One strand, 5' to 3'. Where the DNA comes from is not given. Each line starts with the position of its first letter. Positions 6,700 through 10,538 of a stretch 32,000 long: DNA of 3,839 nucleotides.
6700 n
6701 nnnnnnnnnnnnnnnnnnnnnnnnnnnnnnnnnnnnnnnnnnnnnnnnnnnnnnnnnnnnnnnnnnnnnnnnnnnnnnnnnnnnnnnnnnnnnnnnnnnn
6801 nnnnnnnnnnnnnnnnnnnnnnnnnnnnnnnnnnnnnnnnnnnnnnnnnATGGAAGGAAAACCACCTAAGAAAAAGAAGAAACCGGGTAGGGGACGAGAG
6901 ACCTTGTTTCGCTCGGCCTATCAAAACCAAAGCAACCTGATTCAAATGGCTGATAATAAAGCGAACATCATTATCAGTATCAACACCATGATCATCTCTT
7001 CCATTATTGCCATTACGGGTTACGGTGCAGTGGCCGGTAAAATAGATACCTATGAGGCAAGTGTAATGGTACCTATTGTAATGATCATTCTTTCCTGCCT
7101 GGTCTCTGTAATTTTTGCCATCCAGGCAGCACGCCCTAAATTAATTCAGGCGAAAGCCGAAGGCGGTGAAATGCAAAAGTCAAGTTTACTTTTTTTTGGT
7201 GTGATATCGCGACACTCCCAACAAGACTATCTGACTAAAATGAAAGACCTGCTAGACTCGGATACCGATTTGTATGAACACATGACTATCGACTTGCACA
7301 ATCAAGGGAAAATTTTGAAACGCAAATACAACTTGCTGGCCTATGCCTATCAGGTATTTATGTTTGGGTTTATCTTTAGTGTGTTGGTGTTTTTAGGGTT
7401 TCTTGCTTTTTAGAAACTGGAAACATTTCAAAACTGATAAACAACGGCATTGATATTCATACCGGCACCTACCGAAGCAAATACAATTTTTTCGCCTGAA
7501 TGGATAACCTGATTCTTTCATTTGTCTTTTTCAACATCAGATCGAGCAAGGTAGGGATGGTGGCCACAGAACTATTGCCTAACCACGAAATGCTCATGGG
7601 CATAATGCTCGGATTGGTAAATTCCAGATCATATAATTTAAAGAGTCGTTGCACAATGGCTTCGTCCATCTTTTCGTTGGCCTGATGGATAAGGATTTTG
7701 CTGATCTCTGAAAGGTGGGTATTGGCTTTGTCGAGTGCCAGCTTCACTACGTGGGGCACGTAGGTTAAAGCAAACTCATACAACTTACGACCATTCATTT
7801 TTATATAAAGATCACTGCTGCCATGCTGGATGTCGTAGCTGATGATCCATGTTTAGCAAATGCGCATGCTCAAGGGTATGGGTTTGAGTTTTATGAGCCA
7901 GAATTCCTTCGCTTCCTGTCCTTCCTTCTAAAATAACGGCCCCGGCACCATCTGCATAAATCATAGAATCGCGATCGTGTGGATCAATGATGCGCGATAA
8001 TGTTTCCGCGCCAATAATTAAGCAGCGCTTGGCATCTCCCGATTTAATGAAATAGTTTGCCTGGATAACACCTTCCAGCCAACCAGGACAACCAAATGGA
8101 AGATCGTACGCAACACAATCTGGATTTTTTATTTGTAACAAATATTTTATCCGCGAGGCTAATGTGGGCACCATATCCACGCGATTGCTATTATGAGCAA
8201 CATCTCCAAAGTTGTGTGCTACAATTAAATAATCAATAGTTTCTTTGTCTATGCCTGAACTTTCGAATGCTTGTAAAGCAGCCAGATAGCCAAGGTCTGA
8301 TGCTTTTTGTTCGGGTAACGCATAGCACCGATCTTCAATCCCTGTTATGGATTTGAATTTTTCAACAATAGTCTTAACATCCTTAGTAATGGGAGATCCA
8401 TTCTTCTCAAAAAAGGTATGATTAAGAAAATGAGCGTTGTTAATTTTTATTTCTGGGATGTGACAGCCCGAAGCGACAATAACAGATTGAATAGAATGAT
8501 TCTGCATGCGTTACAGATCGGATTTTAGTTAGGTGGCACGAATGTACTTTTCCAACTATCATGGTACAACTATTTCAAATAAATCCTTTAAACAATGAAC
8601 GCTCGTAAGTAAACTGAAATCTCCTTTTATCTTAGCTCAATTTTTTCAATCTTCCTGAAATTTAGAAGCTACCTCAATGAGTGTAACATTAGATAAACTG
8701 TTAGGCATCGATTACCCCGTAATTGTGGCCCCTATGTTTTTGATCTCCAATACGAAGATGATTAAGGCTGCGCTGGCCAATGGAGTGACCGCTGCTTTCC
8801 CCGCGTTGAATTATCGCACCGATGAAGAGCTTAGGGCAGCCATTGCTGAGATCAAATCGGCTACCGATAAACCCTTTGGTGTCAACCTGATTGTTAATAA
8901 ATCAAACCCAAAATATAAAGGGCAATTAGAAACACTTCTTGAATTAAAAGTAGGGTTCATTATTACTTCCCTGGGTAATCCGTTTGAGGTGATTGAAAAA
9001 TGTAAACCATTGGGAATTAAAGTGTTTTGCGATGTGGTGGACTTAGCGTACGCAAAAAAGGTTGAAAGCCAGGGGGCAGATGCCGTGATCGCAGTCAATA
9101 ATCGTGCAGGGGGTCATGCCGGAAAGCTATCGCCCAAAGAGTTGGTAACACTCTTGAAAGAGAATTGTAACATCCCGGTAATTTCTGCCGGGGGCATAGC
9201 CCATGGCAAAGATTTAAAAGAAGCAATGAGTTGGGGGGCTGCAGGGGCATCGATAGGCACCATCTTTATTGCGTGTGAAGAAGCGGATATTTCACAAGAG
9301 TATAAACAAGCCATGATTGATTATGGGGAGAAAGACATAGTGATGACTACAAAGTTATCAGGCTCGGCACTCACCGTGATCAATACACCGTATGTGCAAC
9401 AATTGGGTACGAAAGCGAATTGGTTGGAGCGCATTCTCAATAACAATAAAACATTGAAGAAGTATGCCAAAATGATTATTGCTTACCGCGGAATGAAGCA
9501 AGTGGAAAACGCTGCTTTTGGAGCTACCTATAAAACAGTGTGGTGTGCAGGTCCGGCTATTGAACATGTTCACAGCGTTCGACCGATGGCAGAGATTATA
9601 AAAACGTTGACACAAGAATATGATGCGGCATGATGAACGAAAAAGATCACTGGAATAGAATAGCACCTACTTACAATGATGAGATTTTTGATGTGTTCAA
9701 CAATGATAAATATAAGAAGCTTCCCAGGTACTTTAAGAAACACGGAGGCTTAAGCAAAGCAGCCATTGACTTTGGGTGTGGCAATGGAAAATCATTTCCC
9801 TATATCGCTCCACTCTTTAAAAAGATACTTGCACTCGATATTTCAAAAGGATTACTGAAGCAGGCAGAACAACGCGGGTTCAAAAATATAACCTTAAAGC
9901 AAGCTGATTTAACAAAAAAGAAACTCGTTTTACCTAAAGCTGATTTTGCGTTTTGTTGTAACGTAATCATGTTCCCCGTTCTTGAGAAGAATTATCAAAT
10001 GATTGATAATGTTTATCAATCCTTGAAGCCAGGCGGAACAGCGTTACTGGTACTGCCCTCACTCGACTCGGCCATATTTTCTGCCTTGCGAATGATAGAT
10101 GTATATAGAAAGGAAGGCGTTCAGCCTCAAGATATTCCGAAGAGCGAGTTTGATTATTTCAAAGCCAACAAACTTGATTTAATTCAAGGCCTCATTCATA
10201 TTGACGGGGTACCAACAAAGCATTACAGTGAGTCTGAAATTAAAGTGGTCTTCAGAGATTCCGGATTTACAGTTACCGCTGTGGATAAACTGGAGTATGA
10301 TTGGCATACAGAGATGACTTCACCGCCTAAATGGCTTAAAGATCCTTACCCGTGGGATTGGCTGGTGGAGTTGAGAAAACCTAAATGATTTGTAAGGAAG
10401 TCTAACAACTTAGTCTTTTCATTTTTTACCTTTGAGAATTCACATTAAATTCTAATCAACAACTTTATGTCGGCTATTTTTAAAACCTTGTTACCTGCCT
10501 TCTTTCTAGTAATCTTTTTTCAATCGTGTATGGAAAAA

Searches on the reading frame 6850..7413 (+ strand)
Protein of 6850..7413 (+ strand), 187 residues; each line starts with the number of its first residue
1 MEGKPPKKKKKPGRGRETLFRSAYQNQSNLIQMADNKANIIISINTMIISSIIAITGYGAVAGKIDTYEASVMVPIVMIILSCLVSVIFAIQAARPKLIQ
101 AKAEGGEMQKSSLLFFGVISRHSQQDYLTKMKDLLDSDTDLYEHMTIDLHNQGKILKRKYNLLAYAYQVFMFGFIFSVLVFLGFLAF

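Call 8: search_protein_families(library=pfam, proteins=[window:6850-7413:+], max_evalue=0.01)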
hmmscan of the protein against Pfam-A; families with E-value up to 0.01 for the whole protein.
window:6850-7413:+ (187 aa): 1 family
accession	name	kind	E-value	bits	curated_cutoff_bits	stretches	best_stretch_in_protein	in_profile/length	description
PF18967.5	PycTM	-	1.7e-26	93.1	27.2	1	70-173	7-107/107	Pycsar effector protein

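Call 11: find_encoding_contigs(protein=window:6850-7413:+, flank=10000, max_places=10)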
Protein window:6850-7413:+ (187 aa): 8 contigs read that carry it; 5 places shown.
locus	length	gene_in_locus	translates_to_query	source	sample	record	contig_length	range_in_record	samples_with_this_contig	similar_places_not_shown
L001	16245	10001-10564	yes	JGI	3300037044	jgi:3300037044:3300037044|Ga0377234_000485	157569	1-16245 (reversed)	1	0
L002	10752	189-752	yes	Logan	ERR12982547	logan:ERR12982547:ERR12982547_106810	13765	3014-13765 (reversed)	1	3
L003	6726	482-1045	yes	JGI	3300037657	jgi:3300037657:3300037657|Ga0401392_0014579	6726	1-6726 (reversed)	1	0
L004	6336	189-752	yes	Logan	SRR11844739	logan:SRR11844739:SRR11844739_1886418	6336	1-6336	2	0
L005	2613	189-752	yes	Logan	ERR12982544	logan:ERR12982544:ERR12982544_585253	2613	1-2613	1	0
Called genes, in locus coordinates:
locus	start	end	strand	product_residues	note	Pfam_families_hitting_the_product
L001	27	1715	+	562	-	PF14903:WG_beta_rep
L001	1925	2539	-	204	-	PF11074:DUF2779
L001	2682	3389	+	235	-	PF14014:DUF4230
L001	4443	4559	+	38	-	-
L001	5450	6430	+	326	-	PF00034:Cytochrom_C (faint)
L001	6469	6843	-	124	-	-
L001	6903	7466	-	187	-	PF13628:DUF4142, PF03713:DUF305 (weak)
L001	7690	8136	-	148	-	-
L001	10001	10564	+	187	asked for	PF18967:PycTM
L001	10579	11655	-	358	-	PF08545:ACP_syn_III, PF08541:ACP_syn_III_C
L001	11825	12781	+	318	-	PF03060:NMO, PF05690:ThiG (weak), PF00977:His_biosynth (weak)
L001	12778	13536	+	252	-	PF05219:DREV (faint), PF13489:Methyltransf_23, PF03848:TehB (faint), PF08241:Methyltransf_11, PF08242:Methyltransf_12, PF13649:Methyltransf_25, PF13847:Methyltransf_31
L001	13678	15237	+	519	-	PF02838:Glyco_hydro_20b, PF00728:Glyco_hydro_20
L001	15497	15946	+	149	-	PF13590:DUF4136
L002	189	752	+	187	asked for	PF18967:PycTM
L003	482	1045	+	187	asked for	PF18967:PycTM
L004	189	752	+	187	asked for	PF18967:PycTM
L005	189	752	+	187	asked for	PF18967:PycTM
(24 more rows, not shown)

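Call 71: find_homologous_proteins(query=window:6850-7413:+, max_evalue=1e-20)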
Query window:6850-7413:+ (187 aa): 396 proteins with E <= 1e-20 among 514 candidates; the best 120 are listed.
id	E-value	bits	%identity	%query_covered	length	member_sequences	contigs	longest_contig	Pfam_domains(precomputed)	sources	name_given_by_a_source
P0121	8.5e-115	398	99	100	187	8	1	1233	PF18967.6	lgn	-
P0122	1.1e-107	375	96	100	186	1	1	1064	PF18967.6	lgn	-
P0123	2.7e-104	364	94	94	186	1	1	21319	PF18967.6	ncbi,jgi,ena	jgi:hypothetical protein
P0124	1.7e-101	355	90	94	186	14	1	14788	PF18967.6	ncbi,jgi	-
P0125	1.3e-99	349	89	94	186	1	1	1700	PF18967.6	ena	-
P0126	5.0e-99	347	90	93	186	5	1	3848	PF18967.6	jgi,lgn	jgi:hypothetical protein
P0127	1.8e-97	342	89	96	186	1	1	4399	PF18967.6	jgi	-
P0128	1.7e-94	332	86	86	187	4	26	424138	PF18967.6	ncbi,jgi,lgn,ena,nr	ncbi:MAG: metal-dependent phosphohydrolase [Flammeovirgaceae bacterium]|jgi:hypothetical protein|nr:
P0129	5.4e-93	327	84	100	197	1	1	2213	PF18967.6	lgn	-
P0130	3.8e-92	325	82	100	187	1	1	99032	PF18967.6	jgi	jgi:hypothetical protein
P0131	4.8e-92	324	82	96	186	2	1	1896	PF18967.6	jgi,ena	-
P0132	1.5e-91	323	86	93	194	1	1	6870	PF18967.6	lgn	-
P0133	3.5e-91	321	82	100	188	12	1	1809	PF18967.6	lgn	-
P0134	4.8e-91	321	82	94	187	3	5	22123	PF18967.6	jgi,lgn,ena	-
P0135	5.2e-91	321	82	99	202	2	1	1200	PF18967.6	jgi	jgi:hypothetical protein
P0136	1.3e-90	320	84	93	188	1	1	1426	PF18967.6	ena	-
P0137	1.3e-90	320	81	99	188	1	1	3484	PF18967.6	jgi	jgi:hypothetical protein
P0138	2.1e-90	319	83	93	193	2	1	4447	PF18967.6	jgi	-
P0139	2.1e-90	319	83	95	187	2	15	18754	PF18967.6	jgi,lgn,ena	-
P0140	2.6e-90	319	81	91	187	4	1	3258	PF18967.6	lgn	-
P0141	4.1e-90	318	82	93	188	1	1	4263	PF18967.6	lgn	-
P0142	5.8e-90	317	82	99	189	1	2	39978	PF18967.6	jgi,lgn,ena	-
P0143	6.4e-90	317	83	96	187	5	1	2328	PF18967.6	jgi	jgi:hypothetical protein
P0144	7.1e-90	317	85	88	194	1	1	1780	PF18967.6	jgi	jgi:hypothetical protein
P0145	1.2e-89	316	81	100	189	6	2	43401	PF18967.6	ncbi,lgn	-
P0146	1.3e-89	316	83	93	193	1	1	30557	PF18967.6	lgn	-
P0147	1.4e-89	316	84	93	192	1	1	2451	PF18967.6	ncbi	-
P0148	1.9e-89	316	79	98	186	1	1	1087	PF18967.6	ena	-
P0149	2.9e-89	315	82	97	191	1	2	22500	PF18967.6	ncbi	-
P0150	3.0e-89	315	83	96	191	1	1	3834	PF18967.6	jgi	-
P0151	4.6e-89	315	81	98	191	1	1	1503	PF18967.6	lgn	-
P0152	4.9e-89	314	84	88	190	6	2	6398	PF18967.6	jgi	-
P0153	5.3e-89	314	82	97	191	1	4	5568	PF18967.6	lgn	-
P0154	8.4e-89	314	82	97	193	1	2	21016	PF18967.6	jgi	jgi:hypothetical protein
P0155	1.2e-88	313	82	87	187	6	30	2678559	PF18967.6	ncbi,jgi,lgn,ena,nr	ncbi:MAG: metal-dependent phosphohydrolase [Cyclobacteriaceae bacterium]|jgi:hypothetical protein|nr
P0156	1.7e-88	313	80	94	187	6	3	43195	PF18967.6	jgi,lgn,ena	-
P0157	1.8e-88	313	79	99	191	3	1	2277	PF18967.6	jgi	jgi:hypothetical protein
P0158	2.9e-88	312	81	97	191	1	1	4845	PF18967.6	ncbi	-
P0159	3.2e-88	312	85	88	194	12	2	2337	PF18967.6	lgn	-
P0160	3.9e-88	312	82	93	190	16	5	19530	PF18967.6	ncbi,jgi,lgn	-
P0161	5.0e-88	311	83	93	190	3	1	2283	PF18967.6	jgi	-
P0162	5.3e-88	311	83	93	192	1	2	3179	PF18967.6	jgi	jgi:hypothetical protein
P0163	9.1e-88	310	80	98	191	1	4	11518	PF18967.6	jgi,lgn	jgi:hypothetical protein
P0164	1.0e-87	310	80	98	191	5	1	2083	PF18967.6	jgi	jgi:hypothetical protein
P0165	1.0e-87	310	81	95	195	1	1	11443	PF18967.6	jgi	-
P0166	1.1e-87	310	81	95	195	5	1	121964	PF18967.6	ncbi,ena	-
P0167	1.4e-87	310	81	96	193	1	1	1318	PF18967.6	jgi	-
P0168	1.6e-87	310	81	93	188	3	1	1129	PF18967.6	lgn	-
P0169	2.2e-87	309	81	93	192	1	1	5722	PF18967.6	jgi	-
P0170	2.4e-87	309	80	98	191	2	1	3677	PF18967.6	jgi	jgi:hypothetical protein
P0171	3.3e-87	309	79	98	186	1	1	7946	PF18967.6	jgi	jgi:hypothetical protein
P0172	4.1e-87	308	79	94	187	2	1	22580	PF18967.6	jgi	-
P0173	4.5e-87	308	82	93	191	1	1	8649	PF18967.6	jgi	jgi:hypothetical protein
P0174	5.2e-87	308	80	98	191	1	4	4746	PF18967.6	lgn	-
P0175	6.1e-87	308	81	95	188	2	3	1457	PF18967.6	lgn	-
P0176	6.3e-87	308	83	88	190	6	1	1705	PF18967.6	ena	-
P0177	6.6e-87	308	80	93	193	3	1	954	PF18967.6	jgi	jgi:Family of unknown function (DUF5706)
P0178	6.9e-87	307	79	93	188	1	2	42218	PF18967.6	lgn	-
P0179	7.0e-87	307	81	95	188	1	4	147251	PF18967.6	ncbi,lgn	-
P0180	8.7e-87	307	82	93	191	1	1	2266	PF18967.6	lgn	-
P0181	8.7e-87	307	82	93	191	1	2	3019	PF18967.6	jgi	jgi:Family of unknown function (DUF5706)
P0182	1.3e-86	307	80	96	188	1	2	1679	PF18967.6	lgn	-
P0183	1.5e-86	306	80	100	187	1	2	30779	PF18967.6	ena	-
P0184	1.7e-86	306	80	98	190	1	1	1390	PF18967.6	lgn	-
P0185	1.8e-86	306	78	100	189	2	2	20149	PF18967.6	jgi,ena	-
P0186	1.9e-86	306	81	93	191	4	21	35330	PF18967.6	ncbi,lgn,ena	-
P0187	2.1e-86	306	81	95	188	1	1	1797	PF18967.6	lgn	-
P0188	2.6e-86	306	82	93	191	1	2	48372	PF18967.6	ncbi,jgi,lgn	jgi:hypothetical protein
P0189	2.6e-86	306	82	93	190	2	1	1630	PF18967.6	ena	-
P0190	2.6e-86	306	80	98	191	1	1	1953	PF18967.6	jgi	jgi:hypothetical protein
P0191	2.9e-86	305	79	100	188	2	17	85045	PF18967.6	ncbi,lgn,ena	-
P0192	3.3e-86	305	79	98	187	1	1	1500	PF18967.6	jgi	jgi:hypothetical protein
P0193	3.8e-86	305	80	96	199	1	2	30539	PF18967.6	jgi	-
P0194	5.6e-86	305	81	95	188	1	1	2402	PF18967.6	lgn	-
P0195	5.6e-86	305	78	93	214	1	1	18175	PF18967.6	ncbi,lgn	-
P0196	6.8e-86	304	79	93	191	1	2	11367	PF18967.6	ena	-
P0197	8.0e-86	304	79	100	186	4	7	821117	PF18967.6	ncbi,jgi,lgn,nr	ncbi:MAG: DUF5706 domain-containing protein [Cyclobacteriaceae bacterium]|jgi:hypothetical protein|n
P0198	9.3e-86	304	81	93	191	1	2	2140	PF18967.6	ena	-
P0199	1.1e-85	304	78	99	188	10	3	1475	PF18967.6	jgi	jgi:Family of unknown function (DUF5706)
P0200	1.3e-85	303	78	99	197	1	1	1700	PF18967.6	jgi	jgi:Family of unknown function (DUF5706)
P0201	1.7e-85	303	81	95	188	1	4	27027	PF18967.6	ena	-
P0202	2.2e-85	303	80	95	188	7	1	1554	PF18967.6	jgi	jgi:hypothetical protein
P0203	2.2e-85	303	80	96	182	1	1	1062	PF18967.6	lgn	-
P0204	3.1e-85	302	78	99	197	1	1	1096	PF18967.6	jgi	jgi:Family of unknown function (DUF5706)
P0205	3.8e-85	302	77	99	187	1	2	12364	PF18967.6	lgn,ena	-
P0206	4.7e-85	302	77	100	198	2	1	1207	PF18967.6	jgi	jgi:hypothetical protein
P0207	9.8e-85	300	80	96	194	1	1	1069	PF18967.6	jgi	jgi:hypothetical protein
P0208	2.1e-83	296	75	95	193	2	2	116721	PF18967.6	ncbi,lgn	-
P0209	2.2e-83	296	76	99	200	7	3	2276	PF18967.6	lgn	-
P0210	4.1e-83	295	77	99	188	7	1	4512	PF18967.6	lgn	-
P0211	4.3e-83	295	77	96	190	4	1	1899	PF18967.6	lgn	-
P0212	4.9e-83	295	76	100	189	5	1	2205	PF18967.6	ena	-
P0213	7.1e-83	294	78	93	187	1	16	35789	PF18967.6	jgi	jgi:hypothetical protein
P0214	9.3e-83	294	78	96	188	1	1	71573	PF18967.6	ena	-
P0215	9.8e-83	294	78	96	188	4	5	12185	PF18967.6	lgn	-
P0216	1.1e-82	294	78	96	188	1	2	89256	PF18967.6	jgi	-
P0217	1.6e-82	293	72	100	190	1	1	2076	PF18967.6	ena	-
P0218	2.2e-82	293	76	99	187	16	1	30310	PF18967.6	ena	-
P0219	2.7e-82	293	79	95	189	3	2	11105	PF18967.6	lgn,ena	-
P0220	2.9e-82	292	78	100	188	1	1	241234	PF18967.6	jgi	jgi:spermidine/putrescine-binding protein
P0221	3.4e-82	292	76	83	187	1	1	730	PF18967.6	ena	-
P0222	9.3e-82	291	76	93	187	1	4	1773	PF18967.6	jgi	jgi:hypothetical protein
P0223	1.0e-81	291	75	99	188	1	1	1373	PF18967.6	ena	-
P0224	1.2e-81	290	73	100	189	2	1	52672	PF18967.6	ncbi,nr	ncbi:MAG: metal-dependent phosphohydrolase [Flammeovirgaceae bacterium]|nr:metal-dependent phosphohy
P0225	1.5e-81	290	74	98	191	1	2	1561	PF18967.6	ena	-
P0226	2.0e-81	290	75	99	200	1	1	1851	PF18967.6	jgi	jgi:hypothetical protein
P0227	2.4e-81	289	75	100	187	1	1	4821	PF18967.6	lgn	-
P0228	3.9e-81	289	75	100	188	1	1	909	PF18967.6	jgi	jgi:hypothetical protein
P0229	5.2e-81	288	75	99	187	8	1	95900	PF18967.6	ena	-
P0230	6.7e-81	288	76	99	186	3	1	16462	PF18967.6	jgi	jgi:hypothetical protein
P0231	8.9e-81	288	76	95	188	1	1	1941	PF18967.6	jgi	jgi:hypothetical protein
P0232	1.4e-80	287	76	96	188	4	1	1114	PF18967.6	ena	-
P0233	6.2e-80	285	73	99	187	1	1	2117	PF18967.6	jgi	jgi:hypothetical protein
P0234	8.4e-80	284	73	99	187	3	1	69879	PF18967.6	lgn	-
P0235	1.5e-79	284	74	99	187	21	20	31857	PF18967.6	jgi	jgi:hypothetical protein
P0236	1.7e-79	283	70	95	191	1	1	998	PF18967.6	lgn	-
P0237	5.4e-79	282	76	95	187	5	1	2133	PF18967.6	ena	-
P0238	1.2e-78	281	74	97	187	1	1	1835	PF18967.6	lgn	-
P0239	1.6e-78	280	74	99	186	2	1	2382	PF18967.6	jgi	jgi:hypothetical protein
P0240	4.6e-77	276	74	98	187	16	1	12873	PF18967.6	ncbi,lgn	-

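Call 72: find_encoding_contigs(protein=P0123, flank=3500, max_places=2)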
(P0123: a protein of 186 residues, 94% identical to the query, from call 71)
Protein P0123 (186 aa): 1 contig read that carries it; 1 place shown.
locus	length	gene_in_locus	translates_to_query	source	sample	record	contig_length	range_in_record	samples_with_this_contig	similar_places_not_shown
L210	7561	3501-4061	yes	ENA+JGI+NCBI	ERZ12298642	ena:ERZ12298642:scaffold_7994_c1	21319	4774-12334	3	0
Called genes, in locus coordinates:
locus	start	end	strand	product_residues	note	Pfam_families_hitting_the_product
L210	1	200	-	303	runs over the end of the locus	PF20967:MASE7 (weak), PF00512:HisKA (weak)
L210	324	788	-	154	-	PF03449:GreA_GreB_N, PF01272:GreA_GreB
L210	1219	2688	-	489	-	PF11074:DUF2779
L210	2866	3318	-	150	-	-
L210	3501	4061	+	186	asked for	PF18967:PycTM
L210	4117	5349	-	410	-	PF01145:Band_7 (weak)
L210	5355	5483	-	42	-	-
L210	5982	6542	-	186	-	PF05974:DUF892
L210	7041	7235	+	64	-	-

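Call 73: find_encoding_contigs(protein=P0128, flank=3500, max_places=2)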
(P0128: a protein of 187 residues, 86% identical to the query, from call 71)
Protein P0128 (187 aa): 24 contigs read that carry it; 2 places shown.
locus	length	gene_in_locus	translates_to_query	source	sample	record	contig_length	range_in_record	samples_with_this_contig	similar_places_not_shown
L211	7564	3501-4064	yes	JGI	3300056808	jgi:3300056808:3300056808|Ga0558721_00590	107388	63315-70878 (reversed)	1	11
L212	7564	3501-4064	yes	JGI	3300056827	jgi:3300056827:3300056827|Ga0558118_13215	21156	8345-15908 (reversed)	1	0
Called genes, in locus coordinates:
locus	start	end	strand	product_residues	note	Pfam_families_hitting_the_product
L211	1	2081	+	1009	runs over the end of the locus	PF01979:Amidohydro_1, PF07969:Amidohydro_3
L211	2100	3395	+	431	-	PF07969:Amidohydro_3 (faint), PF01979:Amidohydro_1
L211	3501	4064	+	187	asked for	PF18967:PycTM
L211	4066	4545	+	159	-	PF08332:CaMKII_AD, PF13474:SnoaL_3, PF14534:DUF4440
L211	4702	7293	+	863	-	PF13432:TPR_16 (faint), PF07719:TPR_2 (faint), PF13176:TPR_7 (faint), PF13181:TPR_8 (faint), PF13414:TPR_11 (faint), PF13428:TPR_14 (faint), PF14559:TPR_19 (faint), PF00515:TPR_1 (faint), +3 more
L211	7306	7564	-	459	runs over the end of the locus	-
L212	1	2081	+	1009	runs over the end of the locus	PF01979:Amidohydro_1, PF07969:Amidohydro_3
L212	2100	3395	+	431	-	PF07969:Amidohydro_3 (faint), PF01979:Amidohydro_1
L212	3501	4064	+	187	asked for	PF18967:PycTM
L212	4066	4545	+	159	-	PF08332:CaMKII_AD, PF13474:SnoaL_3, PF14534:DUF4440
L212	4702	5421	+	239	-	-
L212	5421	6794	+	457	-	PF13181:TPR_8 (faint), PF07719:TPR_2 (faint), PF13414:TPR_11 (faint), PF13424:TPR_12 (faint), PF13432:TPR_16 (faint), PF14559:TPR_19 (faint), PF00515:TPR_1 (faint), PF13431:TPR_17 (faint)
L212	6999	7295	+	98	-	-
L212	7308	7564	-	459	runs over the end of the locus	-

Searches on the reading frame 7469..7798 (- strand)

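Call 8: search_protein_families(library=pfam, proteins=[window:7469-7798:-], max_evalue=0.01)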
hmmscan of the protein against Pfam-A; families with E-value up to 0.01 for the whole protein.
window:7469-7798:- (109 aa): 2 families
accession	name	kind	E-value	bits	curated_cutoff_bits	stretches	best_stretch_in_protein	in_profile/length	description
PF08541.16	ACP_syn_III_C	-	1.2e-06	29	26.6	1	22-91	1-63/90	3-Oxoacyl-[acyl-carrier-protein (ACP)] synthase III C terminal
PF12137.13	RapA_C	-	0.0044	16.5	26.8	1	16-76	277-337/360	RNA polymerase recycling family C-terminal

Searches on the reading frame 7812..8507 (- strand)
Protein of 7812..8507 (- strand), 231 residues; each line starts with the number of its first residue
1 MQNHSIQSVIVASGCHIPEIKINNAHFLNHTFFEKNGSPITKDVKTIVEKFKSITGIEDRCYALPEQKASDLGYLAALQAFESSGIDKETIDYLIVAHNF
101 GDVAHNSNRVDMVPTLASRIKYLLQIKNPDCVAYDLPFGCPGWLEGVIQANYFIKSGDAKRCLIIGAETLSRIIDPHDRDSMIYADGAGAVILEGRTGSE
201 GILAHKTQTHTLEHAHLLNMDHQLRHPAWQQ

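Call 8: search_protein_families(library=pfam, proteins=[window:7812-8507:-], max_evalue=0.01)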
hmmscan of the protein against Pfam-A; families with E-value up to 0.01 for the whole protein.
window:7812-8507:- (231 aa): 2 families
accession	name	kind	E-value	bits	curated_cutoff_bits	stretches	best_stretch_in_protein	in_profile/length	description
PF08545.16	ACP_syn_III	-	3.6e-19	68.9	24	1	134-209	1-78/80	3-Oxoacyl-[acyl-carrier-protein (ACP)] synthase III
PF00108.29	Thiolase_N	-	0.0013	18.6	26.4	1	63-182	17-127/260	Thiolase, N-terminal domain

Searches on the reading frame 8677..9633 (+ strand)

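Call 8: search_protein_families(library=pfam, proteins=[window:8677-9633:+], max_evalue=0.01)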
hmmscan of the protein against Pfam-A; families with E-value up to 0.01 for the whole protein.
window:8677-9633:+ (318 aa): 6 families
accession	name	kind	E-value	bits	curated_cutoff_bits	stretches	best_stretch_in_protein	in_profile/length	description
PF03060.21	NMO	-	3.9e-43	148.6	28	1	5-314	4-331/331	Nitronate monooxygenase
PF05690.20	ThiG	-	2.7e-07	30.6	23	1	116-196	126-206/247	Thiazole biosynthesis protein ThiG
PF00977.27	His_biosynth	-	1e-06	28.8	23.6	1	123-198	149-223/228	Histidine biosynthesis protein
PF00478.31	IMPDH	-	5.5e-05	22.8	25.6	1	160-208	202-250/345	IMP dehydrogenase / GMP reductase domain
PF01180.27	DHO_dh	-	0.00013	21.7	27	1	154-198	227-273/291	Dihydroorotate dehydrogenase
PF01070.24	FMN_dh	-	0.00026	20.6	24.9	1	123-200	229-308/350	FMN-dependent dehydrogenase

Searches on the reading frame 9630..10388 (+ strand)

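Call 8: search_protein_families(library=pfam, proteins=[window:9630-10388:+], max_evalue=0.01)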
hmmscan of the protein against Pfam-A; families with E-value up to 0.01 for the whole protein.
window:9630-10388:+ (252 aa): 9 families
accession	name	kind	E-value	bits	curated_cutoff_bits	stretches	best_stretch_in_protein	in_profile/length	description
PF08241.18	Methyltransf_11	-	7.1e-13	49.4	21.2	1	47-139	2-94/95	Methyltransferase domain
PF13649.12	Methyltransf_25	-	1.2e-12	48.8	27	1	46-136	2-97/97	Methyltransferase domain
PF08242.18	Methyltransf_12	-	1.1e-11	45.7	30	1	46-137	1-97/98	Methyltransferase domain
PF13489.12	Methyltransf_23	-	2.5e-08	34.3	27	1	31-217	13-163/164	Methyltransferase domain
PF13847.12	Methyltransf_31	-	4e-08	33.5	27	1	44-144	6-113/145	Methyltransferase domain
PF05219.18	DREV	-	1.5e-05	24.7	26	1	22-143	72-191/265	DREV methyltransferase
PF03848.20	TehB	-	2.2e-05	24.4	20.4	1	45-141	34-133/193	Tellurite resistance protein TehB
PF01739.24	CheR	-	0.0012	18.7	27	0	85-137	118-170/195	CheR methyltransferase, SAM binding domain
PF01209.24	Ubie_methyltran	-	0.007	16.2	20.1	0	43-140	49-151/233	ubiE/COQ5 methyltransferase family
